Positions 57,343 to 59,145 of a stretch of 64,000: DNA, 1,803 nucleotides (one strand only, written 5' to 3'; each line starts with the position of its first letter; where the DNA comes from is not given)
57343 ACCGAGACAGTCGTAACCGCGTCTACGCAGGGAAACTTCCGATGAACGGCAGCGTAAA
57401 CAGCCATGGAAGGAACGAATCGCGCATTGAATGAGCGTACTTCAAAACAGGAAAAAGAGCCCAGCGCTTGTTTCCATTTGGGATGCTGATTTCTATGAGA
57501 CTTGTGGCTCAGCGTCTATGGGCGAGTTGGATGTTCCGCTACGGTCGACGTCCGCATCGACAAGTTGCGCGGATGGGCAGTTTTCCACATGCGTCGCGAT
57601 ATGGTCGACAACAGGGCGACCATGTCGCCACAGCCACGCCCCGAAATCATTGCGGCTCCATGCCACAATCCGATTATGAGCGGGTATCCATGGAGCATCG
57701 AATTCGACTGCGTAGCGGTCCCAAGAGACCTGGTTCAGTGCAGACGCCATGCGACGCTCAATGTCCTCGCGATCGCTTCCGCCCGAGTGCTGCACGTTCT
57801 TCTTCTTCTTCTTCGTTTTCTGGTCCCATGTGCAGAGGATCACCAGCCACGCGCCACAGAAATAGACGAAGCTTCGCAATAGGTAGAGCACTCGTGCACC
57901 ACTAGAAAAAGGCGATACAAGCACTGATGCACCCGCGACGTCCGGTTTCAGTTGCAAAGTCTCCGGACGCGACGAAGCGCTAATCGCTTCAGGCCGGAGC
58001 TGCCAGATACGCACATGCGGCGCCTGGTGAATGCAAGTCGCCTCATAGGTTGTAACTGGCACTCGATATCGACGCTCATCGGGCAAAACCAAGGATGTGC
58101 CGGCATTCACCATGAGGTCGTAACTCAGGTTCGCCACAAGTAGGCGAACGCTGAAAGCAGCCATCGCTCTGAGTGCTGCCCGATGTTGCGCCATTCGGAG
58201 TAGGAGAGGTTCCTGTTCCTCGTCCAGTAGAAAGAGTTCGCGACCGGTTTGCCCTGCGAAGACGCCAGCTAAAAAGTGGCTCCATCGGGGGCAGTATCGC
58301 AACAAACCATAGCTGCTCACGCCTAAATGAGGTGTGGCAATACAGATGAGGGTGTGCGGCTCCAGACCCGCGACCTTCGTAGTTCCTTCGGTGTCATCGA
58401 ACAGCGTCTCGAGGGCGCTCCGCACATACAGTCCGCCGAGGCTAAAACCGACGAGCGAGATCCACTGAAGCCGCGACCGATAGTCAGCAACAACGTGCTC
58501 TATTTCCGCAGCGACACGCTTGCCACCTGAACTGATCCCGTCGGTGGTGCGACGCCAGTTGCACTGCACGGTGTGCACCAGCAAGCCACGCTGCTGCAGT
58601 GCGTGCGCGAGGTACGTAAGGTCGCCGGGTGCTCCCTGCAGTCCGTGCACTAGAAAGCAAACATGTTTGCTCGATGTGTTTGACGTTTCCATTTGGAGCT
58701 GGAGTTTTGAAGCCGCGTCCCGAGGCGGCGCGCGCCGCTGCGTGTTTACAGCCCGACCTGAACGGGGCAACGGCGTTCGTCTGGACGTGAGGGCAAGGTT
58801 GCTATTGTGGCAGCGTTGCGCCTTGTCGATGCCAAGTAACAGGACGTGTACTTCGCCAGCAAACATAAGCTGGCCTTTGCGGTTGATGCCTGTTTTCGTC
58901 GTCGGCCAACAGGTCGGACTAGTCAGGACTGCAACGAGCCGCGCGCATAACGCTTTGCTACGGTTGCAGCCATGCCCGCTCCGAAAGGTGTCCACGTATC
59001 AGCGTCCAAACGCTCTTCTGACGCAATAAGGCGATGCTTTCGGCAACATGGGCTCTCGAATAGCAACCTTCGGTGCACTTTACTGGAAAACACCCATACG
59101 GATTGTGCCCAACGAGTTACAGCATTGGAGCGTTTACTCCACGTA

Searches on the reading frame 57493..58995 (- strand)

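Call 86: search_protein_families(library=pfam, proteins=[window:57493-58995:-], max_evalue=0.001)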
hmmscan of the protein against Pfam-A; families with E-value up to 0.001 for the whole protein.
window:57493-58995:- (500 aa): 2 families
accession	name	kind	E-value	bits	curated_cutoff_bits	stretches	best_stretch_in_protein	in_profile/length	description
PF05057.20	DUF676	-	5.8e-34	117.9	20.3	1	108-300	3-212/217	Putative serine esterase (DUF676)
PF02089.21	Palm_thioest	-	1.1e-06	29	26.8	1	114-230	3-117/254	Palmitoyl protein thioesterase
